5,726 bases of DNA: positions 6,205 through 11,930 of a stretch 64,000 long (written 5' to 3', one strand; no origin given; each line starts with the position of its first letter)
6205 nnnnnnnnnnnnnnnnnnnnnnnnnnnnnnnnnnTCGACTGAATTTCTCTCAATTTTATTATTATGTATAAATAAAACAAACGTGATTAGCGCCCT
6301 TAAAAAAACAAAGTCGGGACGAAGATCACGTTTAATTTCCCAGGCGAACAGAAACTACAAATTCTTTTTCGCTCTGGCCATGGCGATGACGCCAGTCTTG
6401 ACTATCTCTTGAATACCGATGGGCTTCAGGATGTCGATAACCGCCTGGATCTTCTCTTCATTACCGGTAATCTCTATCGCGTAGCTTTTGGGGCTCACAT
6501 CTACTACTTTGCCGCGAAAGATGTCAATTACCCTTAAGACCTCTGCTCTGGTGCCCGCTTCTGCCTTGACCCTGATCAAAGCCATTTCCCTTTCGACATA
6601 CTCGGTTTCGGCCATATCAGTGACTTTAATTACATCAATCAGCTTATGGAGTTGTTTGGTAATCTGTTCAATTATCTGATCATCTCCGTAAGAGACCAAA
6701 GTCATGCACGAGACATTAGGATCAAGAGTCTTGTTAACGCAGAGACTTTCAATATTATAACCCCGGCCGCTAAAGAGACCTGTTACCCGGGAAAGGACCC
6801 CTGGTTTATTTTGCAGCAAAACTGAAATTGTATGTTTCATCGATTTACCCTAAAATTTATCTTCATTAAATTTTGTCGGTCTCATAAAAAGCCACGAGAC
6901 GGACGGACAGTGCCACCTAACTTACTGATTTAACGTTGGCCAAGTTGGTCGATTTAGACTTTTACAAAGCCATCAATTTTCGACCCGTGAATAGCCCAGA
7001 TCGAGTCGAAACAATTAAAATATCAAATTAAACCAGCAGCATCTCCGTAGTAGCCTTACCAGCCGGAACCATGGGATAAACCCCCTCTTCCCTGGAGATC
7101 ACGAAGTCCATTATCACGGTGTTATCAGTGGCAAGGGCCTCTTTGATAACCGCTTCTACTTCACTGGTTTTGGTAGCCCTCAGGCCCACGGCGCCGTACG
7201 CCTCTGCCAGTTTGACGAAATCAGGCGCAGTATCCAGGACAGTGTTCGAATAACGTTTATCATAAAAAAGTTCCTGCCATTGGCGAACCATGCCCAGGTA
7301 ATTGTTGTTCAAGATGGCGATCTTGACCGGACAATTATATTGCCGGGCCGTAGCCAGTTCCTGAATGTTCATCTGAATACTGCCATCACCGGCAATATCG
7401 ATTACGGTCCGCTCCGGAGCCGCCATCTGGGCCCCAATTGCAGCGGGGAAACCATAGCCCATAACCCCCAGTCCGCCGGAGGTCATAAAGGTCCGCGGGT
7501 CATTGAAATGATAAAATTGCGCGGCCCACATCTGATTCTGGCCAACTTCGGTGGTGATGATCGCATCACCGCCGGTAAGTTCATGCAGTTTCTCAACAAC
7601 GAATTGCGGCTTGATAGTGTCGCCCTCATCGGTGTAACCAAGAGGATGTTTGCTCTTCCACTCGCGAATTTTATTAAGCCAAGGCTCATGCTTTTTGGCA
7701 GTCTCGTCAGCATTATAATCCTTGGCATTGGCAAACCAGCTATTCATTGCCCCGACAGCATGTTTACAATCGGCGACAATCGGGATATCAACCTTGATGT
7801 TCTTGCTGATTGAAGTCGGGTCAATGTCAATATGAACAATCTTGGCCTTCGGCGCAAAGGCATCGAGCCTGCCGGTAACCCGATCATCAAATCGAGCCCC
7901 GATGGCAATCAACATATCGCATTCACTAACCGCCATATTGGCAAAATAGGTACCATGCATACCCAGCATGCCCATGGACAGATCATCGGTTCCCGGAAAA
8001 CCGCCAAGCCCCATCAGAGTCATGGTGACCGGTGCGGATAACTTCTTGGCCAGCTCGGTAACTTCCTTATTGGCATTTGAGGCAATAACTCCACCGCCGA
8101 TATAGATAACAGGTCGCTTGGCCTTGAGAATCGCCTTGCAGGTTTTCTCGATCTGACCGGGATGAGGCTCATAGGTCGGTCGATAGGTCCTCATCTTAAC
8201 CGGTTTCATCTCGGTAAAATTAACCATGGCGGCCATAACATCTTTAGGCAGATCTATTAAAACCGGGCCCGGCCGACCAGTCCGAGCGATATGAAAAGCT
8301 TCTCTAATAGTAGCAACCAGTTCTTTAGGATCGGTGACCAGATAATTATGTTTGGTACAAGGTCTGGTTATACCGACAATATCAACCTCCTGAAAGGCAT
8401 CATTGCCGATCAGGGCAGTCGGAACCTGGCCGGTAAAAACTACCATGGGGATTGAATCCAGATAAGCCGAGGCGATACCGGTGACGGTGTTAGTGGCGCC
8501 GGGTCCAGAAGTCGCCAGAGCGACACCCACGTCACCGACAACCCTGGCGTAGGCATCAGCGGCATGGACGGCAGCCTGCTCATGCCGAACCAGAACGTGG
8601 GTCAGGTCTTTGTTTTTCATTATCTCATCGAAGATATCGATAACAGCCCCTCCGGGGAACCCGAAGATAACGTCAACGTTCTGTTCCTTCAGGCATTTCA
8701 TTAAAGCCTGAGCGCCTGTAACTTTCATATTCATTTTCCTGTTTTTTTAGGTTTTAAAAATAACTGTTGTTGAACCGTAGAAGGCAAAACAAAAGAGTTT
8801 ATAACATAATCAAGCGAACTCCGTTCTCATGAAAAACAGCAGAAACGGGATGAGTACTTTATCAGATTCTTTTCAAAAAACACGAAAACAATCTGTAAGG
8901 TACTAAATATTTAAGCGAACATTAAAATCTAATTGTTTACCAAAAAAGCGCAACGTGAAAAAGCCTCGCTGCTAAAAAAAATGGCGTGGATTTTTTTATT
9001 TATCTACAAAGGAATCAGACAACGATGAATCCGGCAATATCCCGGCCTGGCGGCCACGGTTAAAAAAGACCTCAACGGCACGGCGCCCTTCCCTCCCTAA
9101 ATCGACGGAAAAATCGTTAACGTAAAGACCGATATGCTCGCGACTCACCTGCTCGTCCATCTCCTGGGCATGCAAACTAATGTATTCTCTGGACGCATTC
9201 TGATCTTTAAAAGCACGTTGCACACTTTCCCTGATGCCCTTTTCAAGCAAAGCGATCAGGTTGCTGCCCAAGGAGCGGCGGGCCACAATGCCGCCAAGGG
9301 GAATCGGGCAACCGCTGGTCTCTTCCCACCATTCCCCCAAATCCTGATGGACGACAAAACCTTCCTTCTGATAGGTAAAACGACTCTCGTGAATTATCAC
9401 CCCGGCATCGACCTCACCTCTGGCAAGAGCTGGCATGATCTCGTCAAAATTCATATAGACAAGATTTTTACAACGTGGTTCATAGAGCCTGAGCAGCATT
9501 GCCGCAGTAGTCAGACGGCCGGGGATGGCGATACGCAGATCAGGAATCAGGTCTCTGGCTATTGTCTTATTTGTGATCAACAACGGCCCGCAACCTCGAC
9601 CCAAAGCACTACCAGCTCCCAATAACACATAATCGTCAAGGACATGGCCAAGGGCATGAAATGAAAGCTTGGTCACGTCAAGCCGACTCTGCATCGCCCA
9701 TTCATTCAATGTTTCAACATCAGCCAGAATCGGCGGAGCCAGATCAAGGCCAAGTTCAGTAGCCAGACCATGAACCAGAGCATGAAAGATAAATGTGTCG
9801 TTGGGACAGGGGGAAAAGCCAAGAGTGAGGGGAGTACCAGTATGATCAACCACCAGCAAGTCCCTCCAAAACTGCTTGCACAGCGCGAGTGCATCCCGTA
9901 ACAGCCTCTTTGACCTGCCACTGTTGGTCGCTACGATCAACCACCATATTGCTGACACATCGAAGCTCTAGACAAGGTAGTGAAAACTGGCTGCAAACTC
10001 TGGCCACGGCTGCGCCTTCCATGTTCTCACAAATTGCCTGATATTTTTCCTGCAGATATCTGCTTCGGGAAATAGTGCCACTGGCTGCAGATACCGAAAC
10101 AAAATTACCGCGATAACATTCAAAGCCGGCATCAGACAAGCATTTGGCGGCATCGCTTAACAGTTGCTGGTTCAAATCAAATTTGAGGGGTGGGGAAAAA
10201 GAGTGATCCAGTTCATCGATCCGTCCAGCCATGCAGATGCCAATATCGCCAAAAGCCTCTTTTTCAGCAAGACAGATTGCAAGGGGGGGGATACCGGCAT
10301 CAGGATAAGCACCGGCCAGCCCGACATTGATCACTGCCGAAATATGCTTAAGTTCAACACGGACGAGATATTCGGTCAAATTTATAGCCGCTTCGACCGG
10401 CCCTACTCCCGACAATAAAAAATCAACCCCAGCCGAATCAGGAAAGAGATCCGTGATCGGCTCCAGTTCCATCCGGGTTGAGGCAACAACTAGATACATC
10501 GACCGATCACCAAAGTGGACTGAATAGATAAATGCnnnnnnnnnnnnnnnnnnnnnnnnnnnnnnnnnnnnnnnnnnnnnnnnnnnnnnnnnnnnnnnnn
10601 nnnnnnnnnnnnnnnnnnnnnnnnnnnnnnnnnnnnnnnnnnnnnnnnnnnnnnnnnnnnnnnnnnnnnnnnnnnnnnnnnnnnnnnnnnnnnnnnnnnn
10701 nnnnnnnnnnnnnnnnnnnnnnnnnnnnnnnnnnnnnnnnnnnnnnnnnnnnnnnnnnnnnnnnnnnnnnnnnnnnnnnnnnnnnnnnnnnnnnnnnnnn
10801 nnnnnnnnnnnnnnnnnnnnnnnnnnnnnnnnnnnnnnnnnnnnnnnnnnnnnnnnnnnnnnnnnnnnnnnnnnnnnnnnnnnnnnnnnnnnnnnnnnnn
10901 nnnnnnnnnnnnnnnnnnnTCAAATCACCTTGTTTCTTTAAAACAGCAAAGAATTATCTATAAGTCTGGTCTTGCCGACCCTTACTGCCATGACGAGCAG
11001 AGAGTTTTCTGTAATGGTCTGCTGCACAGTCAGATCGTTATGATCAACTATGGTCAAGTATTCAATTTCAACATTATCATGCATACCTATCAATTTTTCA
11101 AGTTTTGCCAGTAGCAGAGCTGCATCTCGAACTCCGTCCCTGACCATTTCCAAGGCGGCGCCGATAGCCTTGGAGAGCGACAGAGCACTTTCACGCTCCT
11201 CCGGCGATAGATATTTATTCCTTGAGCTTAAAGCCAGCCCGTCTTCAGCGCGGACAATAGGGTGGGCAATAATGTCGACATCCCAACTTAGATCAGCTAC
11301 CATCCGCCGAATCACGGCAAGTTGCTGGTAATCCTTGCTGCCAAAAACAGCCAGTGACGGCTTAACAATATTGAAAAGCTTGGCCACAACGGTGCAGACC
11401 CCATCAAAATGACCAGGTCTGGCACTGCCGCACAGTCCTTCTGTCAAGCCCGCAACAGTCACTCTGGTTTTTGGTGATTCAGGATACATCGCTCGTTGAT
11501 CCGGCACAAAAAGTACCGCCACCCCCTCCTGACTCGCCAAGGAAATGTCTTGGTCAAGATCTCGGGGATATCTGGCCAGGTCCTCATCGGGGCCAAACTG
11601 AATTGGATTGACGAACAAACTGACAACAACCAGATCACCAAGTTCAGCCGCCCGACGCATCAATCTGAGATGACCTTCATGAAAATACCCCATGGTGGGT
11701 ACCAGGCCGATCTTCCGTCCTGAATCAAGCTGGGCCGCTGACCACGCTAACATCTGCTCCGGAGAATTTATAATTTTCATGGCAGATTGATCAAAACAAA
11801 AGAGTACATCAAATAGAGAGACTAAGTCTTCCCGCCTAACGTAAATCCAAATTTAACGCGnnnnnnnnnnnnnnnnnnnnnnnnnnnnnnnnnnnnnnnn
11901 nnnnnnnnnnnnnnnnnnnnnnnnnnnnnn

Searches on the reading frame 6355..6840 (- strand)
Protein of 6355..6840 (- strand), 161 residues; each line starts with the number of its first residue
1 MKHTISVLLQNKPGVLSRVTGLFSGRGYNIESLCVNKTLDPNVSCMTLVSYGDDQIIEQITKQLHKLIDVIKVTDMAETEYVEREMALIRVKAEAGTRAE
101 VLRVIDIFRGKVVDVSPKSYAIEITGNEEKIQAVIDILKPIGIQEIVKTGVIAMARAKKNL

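Call 77: search_protein_families(library=pfam, proteins=[window:6355-6840:-], max_evalue=0.00001)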
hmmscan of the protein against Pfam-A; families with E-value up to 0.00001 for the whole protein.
window:6355-6840:- (161 aa): 4 families
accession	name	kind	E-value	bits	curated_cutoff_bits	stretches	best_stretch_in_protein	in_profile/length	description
PF10369.15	ALS_ss_C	-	2.3e-29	101.6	23.2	1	84-156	1-73/74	Small subunit of acetolactate synthase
PF22629.2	ACT_AHAS_ss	-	7.5e-24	84.1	27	1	5-72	1-67/67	AHAS small subunit-like ACT domain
PF13710.12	ACT_5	-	3.4e-14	52.8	27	1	12-73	2-62/62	ACT domain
PF01842.31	ACT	-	8.7e-11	41.8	27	1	3-68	1-65/66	ACT domain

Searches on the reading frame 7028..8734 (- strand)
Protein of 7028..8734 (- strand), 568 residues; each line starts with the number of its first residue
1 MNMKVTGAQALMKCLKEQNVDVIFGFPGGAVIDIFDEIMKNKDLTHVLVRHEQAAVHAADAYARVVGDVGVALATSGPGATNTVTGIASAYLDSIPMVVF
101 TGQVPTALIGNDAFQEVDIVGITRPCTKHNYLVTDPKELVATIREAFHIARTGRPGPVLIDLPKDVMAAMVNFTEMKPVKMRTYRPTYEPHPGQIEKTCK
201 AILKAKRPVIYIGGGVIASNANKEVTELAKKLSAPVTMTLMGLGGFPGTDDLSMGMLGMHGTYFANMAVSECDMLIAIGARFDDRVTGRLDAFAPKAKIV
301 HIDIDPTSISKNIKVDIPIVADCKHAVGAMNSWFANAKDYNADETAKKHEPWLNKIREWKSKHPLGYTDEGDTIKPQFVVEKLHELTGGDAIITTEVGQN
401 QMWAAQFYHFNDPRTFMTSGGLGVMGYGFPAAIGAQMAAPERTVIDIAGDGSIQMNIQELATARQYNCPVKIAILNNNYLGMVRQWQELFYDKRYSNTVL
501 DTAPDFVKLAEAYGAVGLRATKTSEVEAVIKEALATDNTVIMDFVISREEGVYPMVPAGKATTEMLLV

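Call 77: search_protein_families(library=pfam, proteins=[window:7028-8734:-], max_evalue=0.00001)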
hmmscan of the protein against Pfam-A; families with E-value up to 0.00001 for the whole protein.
window:7028-8734:- (568 aa): 3 families
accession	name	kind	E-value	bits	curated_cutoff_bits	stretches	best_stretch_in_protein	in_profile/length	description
PF02775.26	TPP_enzyme_C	-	4.4e-59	199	21.9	1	397-543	2-150/151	Thiamine pyrophosphate enzyme, C-terminal TPP binding domain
PF00205.28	TPP_enzyme_M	-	1.7e-50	170.7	30.4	1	195-328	1-135/137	Thiamine pyrophosphate enzyme, central domain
PF02776.23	TPP_enzyme_N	-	4.1e-40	136.7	26.8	1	6-121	2-118/119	Thiamine pyrophosphate enzyme, N-terminal TPP binding domain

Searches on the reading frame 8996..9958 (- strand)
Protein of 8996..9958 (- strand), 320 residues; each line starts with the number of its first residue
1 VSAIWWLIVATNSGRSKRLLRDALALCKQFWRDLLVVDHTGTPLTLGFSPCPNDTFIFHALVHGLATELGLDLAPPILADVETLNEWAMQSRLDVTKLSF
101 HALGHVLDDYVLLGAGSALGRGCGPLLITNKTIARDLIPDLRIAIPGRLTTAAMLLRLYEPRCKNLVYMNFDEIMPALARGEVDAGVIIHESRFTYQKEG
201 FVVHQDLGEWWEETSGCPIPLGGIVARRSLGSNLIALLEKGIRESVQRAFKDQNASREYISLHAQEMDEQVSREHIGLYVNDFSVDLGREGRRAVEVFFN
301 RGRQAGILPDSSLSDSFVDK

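Call 77: search_protein_families(library=pfam, proteins=[window:8996-9958:-], max_evalue=0.00001)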
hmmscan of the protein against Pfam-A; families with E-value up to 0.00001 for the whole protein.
window:8996-9958:- (320 aa): 1 family
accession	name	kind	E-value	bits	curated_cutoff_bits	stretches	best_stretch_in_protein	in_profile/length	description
PF02621.19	VitK2_biosynth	-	2.3e-76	257.1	26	1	44-303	1-251/252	Menaquinone biosynthesis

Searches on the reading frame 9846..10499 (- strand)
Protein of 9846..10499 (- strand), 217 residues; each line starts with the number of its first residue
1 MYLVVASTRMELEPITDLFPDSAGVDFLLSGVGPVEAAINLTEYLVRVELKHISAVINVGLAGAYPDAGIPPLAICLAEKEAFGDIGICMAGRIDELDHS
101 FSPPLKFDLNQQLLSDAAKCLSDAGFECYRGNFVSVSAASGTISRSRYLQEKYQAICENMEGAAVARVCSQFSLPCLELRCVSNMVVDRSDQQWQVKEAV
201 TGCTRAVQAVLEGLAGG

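Call 77: search_protein_families(library=pfam, proteins=[window:9846-10499:-], max_evalue=0.00001)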
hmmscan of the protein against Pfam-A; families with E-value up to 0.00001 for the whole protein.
window:9846-10499:- (217 aa): 1 family
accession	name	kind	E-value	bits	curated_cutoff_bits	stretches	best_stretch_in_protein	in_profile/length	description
PF01048.26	PNP_UDP_1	-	5e-19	69.1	25.1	1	29-209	48-223/233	Phosphorylase superfamily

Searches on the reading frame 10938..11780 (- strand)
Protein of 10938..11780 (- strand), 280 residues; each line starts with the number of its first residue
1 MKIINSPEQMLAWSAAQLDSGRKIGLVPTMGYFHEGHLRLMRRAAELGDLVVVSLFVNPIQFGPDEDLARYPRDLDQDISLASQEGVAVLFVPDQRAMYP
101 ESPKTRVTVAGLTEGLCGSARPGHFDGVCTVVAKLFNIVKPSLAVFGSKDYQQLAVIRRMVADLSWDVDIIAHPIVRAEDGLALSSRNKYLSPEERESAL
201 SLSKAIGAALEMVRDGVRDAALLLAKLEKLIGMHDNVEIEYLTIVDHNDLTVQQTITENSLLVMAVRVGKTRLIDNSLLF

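Call 5: search_protein_families(library=pfam, proteins=[window:10938-11780:-], max_evalue=0.1)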
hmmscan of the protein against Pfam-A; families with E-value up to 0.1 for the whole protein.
window:10938-11780:- (280 aa): 2 families
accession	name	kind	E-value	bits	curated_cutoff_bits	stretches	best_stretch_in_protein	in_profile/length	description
PF02569.21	Pantoate_ligase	-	4.5e-101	338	20.7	1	2-277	1-267/268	Pantoate-beta-alanine ligase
PF01467.32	CTP_transf_like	-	0.0073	17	21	1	33-55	9-32/133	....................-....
